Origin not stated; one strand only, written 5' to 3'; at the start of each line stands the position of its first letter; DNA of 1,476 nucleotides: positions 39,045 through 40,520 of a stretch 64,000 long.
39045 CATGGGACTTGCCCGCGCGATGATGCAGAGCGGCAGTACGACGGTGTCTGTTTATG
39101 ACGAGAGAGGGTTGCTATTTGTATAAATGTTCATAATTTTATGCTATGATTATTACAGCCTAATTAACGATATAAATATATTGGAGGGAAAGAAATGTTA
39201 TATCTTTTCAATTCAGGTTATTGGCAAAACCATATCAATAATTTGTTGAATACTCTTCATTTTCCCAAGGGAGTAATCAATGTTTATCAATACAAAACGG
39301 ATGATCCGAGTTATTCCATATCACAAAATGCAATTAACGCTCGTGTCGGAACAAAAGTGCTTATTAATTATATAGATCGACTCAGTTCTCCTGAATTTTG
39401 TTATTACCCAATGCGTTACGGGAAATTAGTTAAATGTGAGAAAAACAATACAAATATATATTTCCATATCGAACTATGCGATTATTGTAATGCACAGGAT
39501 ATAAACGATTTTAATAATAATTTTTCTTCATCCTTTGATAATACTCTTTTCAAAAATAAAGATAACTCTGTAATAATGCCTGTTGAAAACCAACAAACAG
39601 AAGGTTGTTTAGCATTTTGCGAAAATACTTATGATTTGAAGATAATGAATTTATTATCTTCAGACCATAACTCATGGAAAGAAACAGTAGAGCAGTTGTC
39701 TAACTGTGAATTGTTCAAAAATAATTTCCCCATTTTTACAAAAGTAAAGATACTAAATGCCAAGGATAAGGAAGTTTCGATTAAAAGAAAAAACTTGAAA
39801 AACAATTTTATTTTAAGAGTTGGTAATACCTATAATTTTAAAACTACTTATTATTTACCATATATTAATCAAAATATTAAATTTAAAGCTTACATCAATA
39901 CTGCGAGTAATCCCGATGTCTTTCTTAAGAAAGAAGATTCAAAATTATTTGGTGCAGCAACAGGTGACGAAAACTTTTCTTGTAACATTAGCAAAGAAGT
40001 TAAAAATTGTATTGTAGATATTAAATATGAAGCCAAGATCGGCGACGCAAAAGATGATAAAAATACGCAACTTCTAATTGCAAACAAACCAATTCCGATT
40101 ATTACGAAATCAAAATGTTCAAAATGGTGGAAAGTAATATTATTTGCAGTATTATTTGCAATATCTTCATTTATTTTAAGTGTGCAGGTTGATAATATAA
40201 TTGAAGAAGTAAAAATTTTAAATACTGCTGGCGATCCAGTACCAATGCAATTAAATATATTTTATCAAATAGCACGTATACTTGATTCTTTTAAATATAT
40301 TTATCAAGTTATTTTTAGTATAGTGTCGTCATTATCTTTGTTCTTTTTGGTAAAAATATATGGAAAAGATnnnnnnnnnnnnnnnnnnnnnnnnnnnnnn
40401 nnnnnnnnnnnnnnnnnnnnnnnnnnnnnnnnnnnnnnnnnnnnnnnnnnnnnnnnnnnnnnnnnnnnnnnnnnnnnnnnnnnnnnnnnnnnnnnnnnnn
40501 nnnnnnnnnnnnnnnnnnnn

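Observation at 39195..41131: Unknown 2-TM protein coupled to a Mom-like DNA-modifying enzyme: candidate new modification/defence cassette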

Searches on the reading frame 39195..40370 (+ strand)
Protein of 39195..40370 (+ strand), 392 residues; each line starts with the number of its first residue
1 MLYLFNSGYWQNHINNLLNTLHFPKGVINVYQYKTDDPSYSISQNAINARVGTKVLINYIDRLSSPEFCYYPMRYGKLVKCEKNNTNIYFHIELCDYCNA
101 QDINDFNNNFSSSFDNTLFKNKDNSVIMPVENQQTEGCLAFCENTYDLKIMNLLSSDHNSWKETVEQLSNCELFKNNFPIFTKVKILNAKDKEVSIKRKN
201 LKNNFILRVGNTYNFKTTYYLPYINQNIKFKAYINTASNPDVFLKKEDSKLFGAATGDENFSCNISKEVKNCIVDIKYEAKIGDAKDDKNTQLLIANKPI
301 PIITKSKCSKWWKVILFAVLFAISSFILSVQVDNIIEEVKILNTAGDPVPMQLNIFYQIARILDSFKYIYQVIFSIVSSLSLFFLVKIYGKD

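Call 3: search_protein_families(library=pfam, proteins=[window:39195-40370:+], max_evalue=1)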
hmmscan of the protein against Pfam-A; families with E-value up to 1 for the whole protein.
window:39195-40370:+ (392 aa): 0 families

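Call 4: search_protein_families(library=padloc, proteins=[window:39195-40370:+], max_evalue=1)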
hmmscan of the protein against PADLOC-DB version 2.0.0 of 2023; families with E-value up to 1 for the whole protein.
window:39195-40370:+ (392 aa): 0 families

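Call 5: search_protein_families(library=phrogs, proteins=[window:39195-40370:+], max_evalue=1)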
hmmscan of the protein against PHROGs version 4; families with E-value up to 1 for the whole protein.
window:39195-40370:+ (392 aa): 0 families

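Call 6: find_homologous_proteins(query=window:39195-40370:+, max_evalue=0.01)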
Query window:39195-40370:+ (392 aa): 1 proteins with E <= 0.01 among 2316 candidates.
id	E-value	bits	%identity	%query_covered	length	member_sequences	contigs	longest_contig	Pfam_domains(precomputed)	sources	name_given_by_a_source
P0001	1.8e-259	878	100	100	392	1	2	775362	-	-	-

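Call 21: predict_structure(protein=window:39195-40370:+)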
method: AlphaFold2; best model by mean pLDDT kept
length: 392 residues; sequences in the alignment: 1
mean_pLDDT: 42.9   pTM: 0.25
mean pLDDT of the five models: 42.9, 37.7, 34.5, 33.7, 32.7
residues with pLDDT >= 90: 0; 70-90: 57; 50-70: 34; < 50: 301
segments of 3 or more residues with pLDDT < 50: 1-241, 246-248, 251-253, 256-307
pLDDT, mean of each block of 10 residues (from residue 1): 42 41 25 26 28 28 30 36 36 38 38 32 33 29 31 34 34 31 33 37 37 40 40 42 49 48 38 40 32 34 44 71 73 72 69 70 72 74 71 45
secondary structure, 60 per line:
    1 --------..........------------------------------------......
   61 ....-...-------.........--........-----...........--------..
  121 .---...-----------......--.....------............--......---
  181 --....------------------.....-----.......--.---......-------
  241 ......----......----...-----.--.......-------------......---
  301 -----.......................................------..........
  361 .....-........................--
elements in order: H9-18 H55-64 E76-84 E87-94 H100-110 E119-121 E125-127 E139-144 E147-151 H158-169 H172-177 E183-186 E205-209 E215-221 E228-233 E241-246 E251-256 E261-263 E272-278 E292-297 H306-344 H351-365 H367-390

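Call 25: search_protein_representatives(protein=window:39195-40370:+)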
Query: 392 residues. Proteins with E-value up to 0.001 (for the whole library): 201; up to 1e-10: 92; up to 1e-30: 6. The best 150 are listed.
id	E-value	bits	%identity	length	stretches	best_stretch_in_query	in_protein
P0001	5.8e-260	878.4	100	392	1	1-392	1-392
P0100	1.3e-35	139.9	31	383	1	1-391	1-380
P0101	4.7e-34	134.8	30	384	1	1-391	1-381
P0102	5.6e-33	131.3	28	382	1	1-391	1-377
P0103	2.2e-32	129.3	29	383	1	1-381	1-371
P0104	2.4e-32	129.2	26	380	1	1-391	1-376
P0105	1.2e-30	123.6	26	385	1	1-391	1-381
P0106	5.2e-30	121.5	32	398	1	1-391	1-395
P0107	7.0e-30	121.1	37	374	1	1-244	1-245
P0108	5.8e-29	118.0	27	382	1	1-391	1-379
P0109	2.0e-27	113.0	24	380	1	1-391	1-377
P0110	7.9e-27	111.0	26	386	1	1-391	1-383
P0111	3.7e-26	108.8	28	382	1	1-391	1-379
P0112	4.3e-26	108.6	37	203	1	1-203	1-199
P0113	1.3e-24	103.7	28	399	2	54-391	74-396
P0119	9.0e-22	94.4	31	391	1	1-228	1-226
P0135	1.1e-16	77.7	36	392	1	1-229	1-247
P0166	1.1e-12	64.4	36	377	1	1-113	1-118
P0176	8.0e-12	61.6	21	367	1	1-328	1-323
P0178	1.3e-11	61.0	23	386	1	2-346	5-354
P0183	2.6e-11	60.0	24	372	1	1-332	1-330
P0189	3.7e-11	59.4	23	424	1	2-333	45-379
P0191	1.3e-10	57.7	25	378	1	2-391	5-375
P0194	1.9e-10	57.1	23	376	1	1-333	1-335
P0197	2.1e-10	56.9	22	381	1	2-324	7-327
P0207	6.8e-10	55.3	30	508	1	1-233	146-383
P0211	1.0e-09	54.7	25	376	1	1-335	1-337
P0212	1.2e-09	54.5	22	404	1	1-391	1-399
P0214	2.0e-09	53.7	24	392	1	1-391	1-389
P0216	2.2e-09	53.6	23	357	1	1-328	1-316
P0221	5.7e-09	52.2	23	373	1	1-331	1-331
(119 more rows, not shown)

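Call 33: predict_structure(alignment_id=A1)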
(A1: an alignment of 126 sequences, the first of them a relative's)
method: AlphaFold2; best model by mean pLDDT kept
length: 392 residues; sequences in the alignment: 126
mean_pLDDT: 91.9   pTM: 0.88
mean pLDDT of the five models: 91.9, 91.9, 91.3, 91.2, 91.1
residues with pLDDT >= 90: 299; 70-90: 77; 50-70: 16; < 50: 0
segments of 3 or more residues with pLDDT < 50: none
pLDDT, mean of each block of 10 residues (from residue 1): 94 96 97 91 96 98 93 98 97 98 97 95 75 90 89 97 98 94 97 94 92 96 88 83 77 93 88 73 64 91 91 96 97 98 97 97 96 98 93 60
secondary structure, 60 per line:
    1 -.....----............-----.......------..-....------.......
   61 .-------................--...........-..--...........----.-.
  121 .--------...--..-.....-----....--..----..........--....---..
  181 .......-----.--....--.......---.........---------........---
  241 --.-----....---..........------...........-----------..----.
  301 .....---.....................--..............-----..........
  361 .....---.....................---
elements in order: E2-6 H11-22 E28-34 H44-47 E54-61 E69-84 E87-97 H103-113 E138-142 H148-151 H160-169 H172-175 E179-187 E196-199 E202-208 E212-220 E230-237 E249-252 E256-265 E272-282 E300-305 H309-329 H332-345 H351-365 H369-389

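Call 39: fold_search(model_id=the predicted structure, library=pdb)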
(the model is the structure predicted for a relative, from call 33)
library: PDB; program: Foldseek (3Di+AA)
matches with E <= 10: 500; with E <= 0.001: 1
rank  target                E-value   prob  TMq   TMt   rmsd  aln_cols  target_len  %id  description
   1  8dke_P                7.1e-04  0.99  0.18  0.21  20.7       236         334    9  Cryo-EM structure of cystinosin in a cytosol-open state (released 2022-09-21)
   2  7s9w_A                2.5e-03  0.54  0.18  0.07  18.0       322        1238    6  Structure of DrmAB:ADP:DNA complex (released 2022-06-15)
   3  7ceb_A                3.7e-03  0.66  0.21  0.16  15.9       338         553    8  Crystal structure of alpha6beta1 integrin headpiece (released 2021-06-23)
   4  8dkw_P                4.2e-03  0.94  0.18  0.21  20.5       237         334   12  Cryo-EM structure of cystinosin N288K mutant in a cytosol-open state at pH5.0 (released 2022-09-21)
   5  8cs9_X                4.4e-03  0.44  0.18  0.11  23.2       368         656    6  Composite reconstruction of Class 1 of the erythrocyte ankyrin-1 complex (released 2022-07-20)
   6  2a74_E                4.7e-03  0.99  0.19  0.38  13.9       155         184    8  Human Complement Component C3c (released 2005-09-27)
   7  7uzs                  4.7e-03  0.57  0.19  0.12  20.0       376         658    6  Protein 4.2 (local refinement from consensus reconstruction of ankyrin complex classes) (released 2022-07-20)
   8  8fha_D                5.0e-03  0.97  0.19  0.42   7.4       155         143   15  Intramolecular ester bond-containing repeat domain 1 from Suipraoptans intestinalis adhesin (released 2024-06-19)
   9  8fha_A                5.6e-03  0.96  0.19  0.42   7.4       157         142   16  Intramolecular ester bond-containing repeat domain 1 from Suipraoptans intestinalis adhesin (released 2024-06-19)
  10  7ea3_J                5.9e-03  0.60  0.24  0.12  18.0       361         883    9  Intact Ypt32-TRAPPII (dimer). (released 2022-02-09)
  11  7ouu_A                6.2e-03  0.72  0.17  0.30  16.6       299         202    8  Crystal structure of human filamin C domains 14-15 (released 2022-06-22)
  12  7e1y_A                6.6e-03  0.99  0.20  0.15  10.9       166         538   11  Staphylothermus marinus amylopullulanase -SmApu (released 2022-02-09)
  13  7e8t_J                6.6e-03  0.57  0.24  0.12  18.2       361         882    8  Monomer of Ypt32-TRAPPII (released 2022-02-09)
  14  9x54                  7.0e-03  0.91  0.19  0.41   7.3       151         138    9  Crystal structure of RhoGDI2 in complex with Compound 3054b (released 2025-10-29)
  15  7uwm_F                7.4e-03  0.20  0.13  0.17  17.7       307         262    9  Structure of the IL-17A-IL-17RA binary complex (released 2022-07-27)
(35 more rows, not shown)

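Call 48: search_protein_families(library=pfam, alignment_id=A1, max_evalue=0.1)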
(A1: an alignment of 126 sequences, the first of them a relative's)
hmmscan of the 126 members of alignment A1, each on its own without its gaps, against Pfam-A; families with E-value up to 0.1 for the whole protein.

A. member 1, P0001 (392 aa): 0 families

B. families by the number of members that match (of 126 scanned): 26 families (the first 25 are shown)
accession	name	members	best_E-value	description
PF13727.12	CoA_binding_3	1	0.0027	CoA-binding domain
PF09907.15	HigB_toxin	1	0.0043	HigB_toxin, RelE-like toxic component of a toxin-antitoxin system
PF07691.17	PA14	1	0.011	PA14 domain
PF05551.17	zf-His_Me_endon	1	0.015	Zinc-binding loop region of homing endonuclease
PF18073.7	Zn_ribbon_LapB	1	0.015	Rubredoxin metal binding domain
PF16369.11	GH43_C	1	0.019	C-terminal lipocalin-like domain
PF24424.1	FNG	1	0.019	FNG domain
PF01994.21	Trm56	1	0.024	tRNA ribose 2'-O-methyltransferase, aTrm56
PF23636.1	DUF7144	1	0.034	Domain of unknown function (DUF7144)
PF05015.19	HigB-like_toxin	1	0.038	RelE-like toxin of type II toxin-antitoxin system HigB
PF18479.7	PIN_11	1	0.039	PIN like domain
PF00322.22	Endothelin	1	0.042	Endothelin family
PF16693.10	Yop-YscD_ppl_1st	1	0.046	YscD/CdsD-like Bon-like domain 1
PF03609.19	EII-Sor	1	0.051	PTS system sorbose-specific iic component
PF10903.13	DUF2691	1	0.054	Protein of unknown function (DUF2691)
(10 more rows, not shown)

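Call 52: find_encoding_contigs(protein=P0207, flank=5000, max_places=3)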
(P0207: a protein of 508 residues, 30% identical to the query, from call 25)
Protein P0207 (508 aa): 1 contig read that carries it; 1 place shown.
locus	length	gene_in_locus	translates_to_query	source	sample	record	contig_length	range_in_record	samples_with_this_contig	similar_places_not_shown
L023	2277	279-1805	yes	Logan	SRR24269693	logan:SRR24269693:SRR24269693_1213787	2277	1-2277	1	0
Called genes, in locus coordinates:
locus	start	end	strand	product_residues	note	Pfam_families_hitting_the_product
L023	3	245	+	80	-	?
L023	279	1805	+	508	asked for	-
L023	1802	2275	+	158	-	?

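Call 53: find_encoding_contigs(protein=P0166, flank=5000, max_places=3)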
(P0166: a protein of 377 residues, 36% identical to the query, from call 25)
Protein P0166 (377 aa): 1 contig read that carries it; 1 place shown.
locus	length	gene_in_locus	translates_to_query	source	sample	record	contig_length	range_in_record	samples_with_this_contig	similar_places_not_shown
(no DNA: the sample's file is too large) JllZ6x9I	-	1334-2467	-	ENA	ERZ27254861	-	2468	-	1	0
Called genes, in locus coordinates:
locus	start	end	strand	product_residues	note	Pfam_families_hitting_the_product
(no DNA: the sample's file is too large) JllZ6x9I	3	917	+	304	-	?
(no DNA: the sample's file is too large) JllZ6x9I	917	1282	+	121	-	PF01648:ACPS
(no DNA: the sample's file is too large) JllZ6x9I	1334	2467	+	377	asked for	?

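Call 54: find_encoding_contigs(protein=P0212, flank=5000, max_places=3)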
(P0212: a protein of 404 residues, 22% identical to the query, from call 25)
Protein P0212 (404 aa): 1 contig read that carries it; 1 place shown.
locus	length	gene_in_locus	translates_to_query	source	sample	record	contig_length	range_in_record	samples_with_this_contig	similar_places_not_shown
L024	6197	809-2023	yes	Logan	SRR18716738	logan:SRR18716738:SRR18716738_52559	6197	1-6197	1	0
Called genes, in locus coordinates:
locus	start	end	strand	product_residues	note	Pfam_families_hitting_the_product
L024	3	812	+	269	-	?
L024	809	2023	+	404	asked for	-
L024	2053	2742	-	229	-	PF01987:AIM24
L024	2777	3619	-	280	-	PF02342:TerD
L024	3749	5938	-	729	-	PF01547:SBP_bac_1 (weak), PF13416:SBP_bac_8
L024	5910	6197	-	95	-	?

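Call 76: search_dna_similar(query=window:39195-40370:+, collection=phages, mode=protein, max_evalue=0.01, max_rows=15)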
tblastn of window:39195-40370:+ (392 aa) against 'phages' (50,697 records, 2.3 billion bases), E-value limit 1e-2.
No match.

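Call 77: search_dna_similar(query=window:39195-40370:+, collection=plasmids, mode=protein, max_evalue=0.001, max_rows=20)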
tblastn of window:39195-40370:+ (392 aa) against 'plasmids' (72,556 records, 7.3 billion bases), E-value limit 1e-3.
No match.

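Call 89: list_cluster_members(proteins=[P0100, P0101, P0102, P0103, P0106, P0107, P0119, P0135, P0189, P0207])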
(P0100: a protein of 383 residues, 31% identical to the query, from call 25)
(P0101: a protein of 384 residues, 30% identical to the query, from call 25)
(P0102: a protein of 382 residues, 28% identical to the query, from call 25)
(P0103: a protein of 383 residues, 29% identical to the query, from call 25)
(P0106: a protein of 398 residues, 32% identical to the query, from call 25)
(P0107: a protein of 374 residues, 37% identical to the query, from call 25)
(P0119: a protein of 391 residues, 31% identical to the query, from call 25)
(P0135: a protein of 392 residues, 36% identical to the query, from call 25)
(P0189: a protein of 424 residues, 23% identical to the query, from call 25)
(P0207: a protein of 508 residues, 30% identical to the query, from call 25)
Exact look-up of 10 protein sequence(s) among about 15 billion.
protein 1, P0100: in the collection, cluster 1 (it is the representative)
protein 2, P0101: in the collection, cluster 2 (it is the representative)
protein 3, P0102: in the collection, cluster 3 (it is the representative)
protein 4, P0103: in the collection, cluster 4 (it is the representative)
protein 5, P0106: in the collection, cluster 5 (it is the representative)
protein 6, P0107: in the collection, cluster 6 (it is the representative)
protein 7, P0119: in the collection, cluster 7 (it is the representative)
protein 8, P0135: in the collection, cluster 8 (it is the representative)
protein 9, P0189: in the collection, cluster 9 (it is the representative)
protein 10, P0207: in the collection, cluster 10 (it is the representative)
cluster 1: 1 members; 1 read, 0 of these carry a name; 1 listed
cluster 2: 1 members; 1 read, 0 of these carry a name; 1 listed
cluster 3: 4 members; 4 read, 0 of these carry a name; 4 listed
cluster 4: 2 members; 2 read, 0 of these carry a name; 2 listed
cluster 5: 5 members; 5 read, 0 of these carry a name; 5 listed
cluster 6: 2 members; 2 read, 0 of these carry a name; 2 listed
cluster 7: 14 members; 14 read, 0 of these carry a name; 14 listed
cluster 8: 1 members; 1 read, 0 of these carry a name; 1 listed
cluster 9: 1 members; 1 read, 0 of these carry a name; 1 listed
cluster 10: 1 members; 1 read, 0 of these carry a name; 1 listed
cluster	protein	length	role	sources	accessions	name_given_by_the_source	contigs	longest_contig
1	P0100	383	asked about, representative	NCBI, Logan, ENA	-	-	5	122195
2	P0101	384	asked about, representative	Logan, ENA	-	-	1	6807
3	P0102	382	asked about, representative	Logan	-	-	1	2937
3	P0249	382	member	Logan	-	-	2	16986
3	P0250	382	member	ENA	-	-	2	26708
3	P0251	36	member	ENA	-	-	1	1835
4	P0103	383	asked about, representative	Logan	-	-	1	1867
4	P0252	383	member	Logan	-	-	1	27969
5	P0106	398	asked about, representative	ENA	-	-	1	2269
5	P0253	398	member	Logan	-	-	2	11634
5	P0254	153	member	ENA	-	-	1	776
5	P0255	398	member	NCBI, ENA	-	-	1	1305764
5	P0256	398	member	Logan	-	-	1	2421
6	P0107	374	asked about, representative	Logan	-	-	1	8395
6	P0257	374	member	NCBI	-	-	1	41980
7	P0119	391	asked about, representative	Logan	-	-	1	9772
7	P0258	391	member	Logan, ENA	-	-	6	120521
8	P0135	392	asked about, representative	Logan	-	-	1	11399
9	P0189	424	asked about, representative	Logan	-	-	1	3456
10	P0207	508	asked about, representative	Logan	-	-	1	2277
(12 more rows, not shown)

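Call 90: find_encoding_contigs(protein=P0100, flank=7000, max_places=2)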
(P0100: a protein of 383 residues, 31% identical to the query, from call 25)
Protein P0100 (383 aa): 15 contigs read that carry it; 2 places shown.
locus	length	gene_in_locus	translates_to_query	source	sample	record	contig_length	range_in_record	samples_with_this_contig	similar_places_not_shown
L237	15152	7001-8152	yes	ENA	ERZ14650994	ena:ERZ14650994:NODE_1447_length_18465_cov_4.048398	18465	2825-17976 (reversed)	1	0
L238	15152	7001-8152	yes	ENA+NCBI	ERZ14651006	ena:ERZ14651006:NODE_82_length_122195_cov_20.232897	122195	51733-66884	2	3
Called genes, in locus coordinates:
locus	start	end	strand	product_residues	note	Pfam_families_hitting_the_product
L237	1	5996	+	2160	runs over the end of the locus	?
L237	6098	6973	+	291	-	PF25680:Mom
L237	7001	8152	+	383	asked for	-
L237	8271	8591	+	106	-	PF12959:DUF3848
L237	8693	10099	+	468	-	PF00145:DNA_methylase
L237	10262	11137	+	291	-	PF02498:Bro-N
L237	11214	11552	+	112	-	PF21983:NikA-like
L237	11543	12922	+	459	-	PF03432:Relaxase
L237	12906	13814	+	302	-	PF12687:DUF3801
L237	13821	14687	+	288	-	-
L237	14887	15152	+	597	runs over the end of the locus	PF02534:T4SS-DNA_transf, PF10412:TrwB_AAD_bind, PF12696:TraG-D_C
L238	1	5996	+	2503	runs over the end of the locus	PF01624:MutS_I, PF07669:Eco57I (weak), PF28553:WH_1, PF28554:DUF8437, PF00176:SNF2-rel_dom (faint), PF04851:ResIII (weak), PF28555:Helicase_dom, PF00271:Helicase_C (weak)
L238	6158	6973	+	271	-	PF25680:Mom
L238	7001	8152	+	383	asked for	-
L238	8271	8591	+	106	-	PF12959:DUF3848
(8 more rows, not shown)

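Call 91: find_encoding_contigs(protein=P0258, flank=7000, max_places=3)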
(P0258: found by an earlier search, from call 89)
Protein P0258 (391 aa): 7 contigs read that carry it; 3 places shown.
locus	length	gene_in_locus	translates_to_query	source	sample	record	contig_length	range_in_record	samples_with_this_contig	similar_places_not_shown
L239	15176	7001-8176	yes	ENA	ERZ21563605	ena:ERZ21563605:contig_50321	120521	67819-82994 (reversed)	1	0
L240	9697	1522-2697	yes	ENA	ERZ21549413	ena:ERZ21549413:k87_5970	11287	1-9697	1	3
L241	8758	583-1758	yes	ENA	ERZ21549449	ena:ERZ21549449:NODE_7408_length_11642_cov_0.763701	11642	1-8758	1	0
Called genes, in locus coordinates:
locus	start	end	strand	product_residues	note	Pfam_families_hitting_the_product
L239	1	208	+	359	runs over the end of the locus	PF01073:3Beta_HSD, PF01370:Epimerase, PF02719:Polysacc_synt_2, PF04321:RmlD_sub_bind, PF07993:NAD_binding_4, PF16363:GDP_Man_Dehyd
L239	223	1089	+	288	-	PF00483:NTP_transferase, PF12804:NTP_transf_3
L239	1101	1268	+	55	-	-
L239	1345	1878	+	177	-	PF04892:VanZ-LLP1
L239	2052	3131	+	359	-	PF13477:Glyco_trans_4_2, PF13439:Glyco_transf_4, PF13579:Glyco_trans_4_4, PF00534:Glycos_transf_1, PF13692:Glyco_trans_1_4, PF20706:GT4-conflict (weak)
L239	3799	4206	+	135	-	PF13271:DUF4062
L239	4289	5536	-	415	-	PF01548:DEDD_Tnp_IS110, PF02371:Transposase_20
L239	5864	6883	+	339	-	-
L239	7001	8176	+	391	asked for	-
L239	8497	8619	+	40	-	-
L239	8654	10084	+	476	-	PF13424:TPR_12 (faint)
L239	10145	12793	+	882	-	PF25199:nSTAND_NTPase5 (faint)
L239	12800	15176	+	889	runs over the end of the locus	PF00962:A_deaminase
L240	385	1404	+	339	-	-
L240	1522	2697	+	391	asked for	-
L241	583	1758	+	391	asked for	-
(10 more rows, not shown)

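Call 92: find_encoding_contigs(protein=P0135, flank=7000, max_places=2)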
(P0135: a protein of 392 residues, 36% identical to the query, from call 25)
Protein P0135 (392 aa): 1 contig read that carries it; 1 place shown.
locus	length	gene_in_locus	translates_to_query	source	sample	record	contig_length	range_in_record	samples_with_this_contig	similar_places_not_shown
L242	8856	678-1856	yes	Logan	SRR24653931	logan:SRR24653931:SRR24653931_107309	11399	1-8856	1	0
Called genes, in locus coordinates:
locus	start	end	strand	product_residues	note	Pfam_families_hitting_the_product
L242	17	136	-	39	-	-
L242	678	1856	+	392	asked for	-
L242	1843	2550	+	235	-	PF25680:Mom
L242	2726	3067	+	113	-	PF12844:HTH_19, PF13560:HTH_31, PF01381:HTH_3, PF13443:HTH_26 (weak)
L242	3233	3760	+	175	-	PF04542:Sigma70_r2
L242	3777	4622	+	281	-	-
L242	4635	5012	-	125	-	-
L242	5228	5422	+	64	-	-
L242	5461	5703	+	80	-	-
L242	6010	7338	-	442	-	-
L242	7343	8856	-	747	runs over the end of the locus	PF13589:HATPase_c_3, PF02518:HATPase_c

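Call 95: search_protein_families(library=pfam, proteins=[L239:5864-6880:+, L024:3-809:+, L239:7001-8173:+], max_evalue=1)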
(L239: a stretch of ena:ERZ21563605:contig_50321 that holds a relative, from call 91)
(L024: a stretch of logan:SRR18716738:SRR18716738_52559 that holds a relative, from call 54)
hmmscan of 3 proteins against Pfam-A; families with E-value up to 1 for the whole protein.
L239:5864-6880:+ (339 aa): 5 families
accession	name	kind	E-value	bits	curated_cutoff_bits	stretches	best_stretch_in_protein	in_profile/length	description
PF13494.11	DUF4119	-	0.00011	23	27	1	132-180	36-81/87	Domain of unknown function, B. Theta Gene description (DUF4119)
PF06156.18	YabA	-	0.0074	17.3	30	1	38-84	17-53/103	Initiation control protein YabA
PF06005.17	ZapB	-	0.14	13.1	31.5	1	38-76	13-51/71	Cell division protein ZapB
PF04977.20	DivIC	-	0.2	11.9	28.9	1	38-72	12-46/80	Septum formation initiator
PF01166.23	TSC22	-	0.9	10.2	30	1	47-77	18-48/57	TSC-22/dip/bun family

L024:3-809:+ (269 aa): 2 families
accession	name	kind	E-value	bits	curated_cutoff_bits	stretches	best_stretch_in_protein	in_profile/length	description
PF00962.28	A_deaminase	-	1.2e-08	34.9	27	1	150-228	226-291/330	Adenosine deaminase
PF24935.1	Ig_NUP210_6th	-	0.066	13.6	27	1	194-221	28-55/86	NUP210-like, Ig-like domain 6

L239:7001-8173:+ (391 aa): 0 families

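Call 96: search_protein_families(library=padloc, proteins=[L239:10145-12790:+, L239:12800-15175:+, L024:3-809:+, L239:7001-8173:+, L024:809-2020:+, L239:8654-10081:+, L239:5864-6880:+], max_evalue=0.01)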
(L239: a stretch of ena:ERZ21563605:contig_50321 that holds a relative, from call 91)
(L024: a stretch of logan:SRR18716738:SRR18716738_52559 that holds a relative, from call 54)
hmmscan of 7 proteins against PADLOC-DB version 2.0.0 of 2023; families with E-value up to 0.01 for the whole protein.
L239:10145-12790:+ (882 aa): 1 family
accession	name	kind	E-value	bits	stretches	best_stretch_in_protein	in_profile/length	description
PDLC02216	RdrA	-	2.9e-15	53.7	1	116-333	84-288/900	-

L239:12800-15175:+ (792 aa): 4 families
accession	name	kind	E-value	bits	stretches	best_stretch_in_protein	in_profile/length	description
PDLC02219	RdrB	-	1.1e-18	64.9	1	570-642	541-612/914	-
PDLC02218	RdrB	-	1.2e-17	61.4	1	564-704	511-639/855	-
PDLC00284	PtuA1|PtuA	-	7.9e-06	23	1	385-496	105-214/545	AAA ATPase domain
PDLC02913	ATPase_I-A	-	0.0059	13.8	1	385-497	96-199/508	-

L024:3-809:+ (269 aa): 3 families
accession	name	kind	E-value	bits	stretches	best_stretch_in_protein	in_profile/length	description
PDLC02219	RdrB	-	7.1e-12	42.4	1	147-262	787-901/914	-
PDLC02218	RdrB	-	9.9e-11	38.5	1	149-260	730-841/855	-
PDLC01908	CARF5--CARF_ADA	-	5e-08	30.3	1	150-228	484-556/605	-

L239:7001-8173:+ (391 aa): 0 families

L024:809-2020:+ (404 aa): 0 families

L239:8654-10081:+ (476 aa): 0 families

L239:5864-6880:+ (339 aa): 0 families

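Call 104: list_cluster_members(proteins=[P0176, P0178, P0183, P0191, P0194, P0197, P0211, P0214, P0216, P0221])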
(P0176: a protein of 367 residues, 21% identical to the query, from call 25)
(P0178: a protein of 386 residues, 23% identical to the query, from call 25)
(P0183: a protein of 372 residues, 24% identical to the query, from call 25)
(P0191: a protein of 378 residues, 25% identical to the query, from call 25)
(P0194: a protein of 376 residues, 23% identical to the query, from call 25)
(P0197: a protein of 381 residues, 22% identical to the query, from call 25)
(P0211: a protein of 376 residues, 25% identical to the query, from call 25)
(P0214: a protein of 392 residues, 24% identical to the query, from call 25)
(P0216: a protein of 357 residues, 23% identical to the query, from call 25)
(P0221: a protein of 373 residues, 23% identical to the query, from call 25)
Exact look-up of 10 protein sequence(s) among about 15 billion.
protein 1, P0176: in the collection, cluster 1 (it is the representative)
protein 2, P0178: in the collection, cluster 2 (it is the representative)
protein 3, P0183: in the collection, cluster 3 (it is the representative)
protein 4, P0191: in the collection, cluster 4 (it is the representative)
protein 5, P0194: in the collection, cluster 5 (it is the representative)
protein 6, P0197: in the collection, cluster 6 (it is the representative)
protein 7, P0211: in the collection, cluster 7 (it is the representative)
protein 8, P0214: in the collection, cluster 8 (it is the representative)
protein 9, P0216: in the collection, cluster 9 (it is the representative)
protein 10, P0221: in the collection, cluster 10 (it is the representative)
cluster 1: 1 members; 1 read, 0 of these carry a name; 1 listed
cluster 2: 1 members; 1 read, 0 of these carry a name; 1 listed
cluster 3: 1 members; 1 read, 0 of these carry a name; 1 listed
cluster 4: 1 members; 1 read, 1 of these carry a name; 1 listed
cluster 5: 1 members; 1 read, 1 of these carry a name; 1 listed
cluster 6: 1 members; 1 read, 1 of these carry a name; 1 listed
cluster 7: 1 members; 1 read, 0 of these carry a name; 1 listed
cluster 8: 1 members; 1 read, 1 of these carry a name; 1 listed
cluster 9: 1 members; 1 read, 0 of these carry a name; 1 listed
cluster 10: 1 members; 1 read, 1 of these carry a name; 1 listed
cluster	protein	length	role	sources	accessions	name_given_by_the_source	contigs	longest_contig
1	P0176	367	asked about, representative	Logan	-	-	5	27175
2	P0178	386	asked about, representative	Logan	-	-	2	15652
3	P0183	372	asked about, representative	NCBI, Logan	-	-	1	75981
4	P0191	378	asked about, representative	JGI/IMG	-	hypothetical protein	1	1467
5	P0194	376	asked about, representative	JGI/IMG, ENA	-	hypothetical protein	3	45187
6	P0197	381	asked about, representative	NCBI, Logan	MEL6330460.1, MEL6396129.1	MAG: hypothetical protein AAFR38_12455 [Planctomycetota bacterium]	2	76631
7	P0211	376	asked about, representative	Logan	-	-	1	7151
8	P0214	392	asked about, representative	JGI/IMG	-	hypothetical protein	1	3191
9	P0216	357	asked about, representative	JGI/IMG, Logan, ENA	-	-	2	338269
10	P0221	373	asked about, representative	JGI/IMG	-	hypothetical protein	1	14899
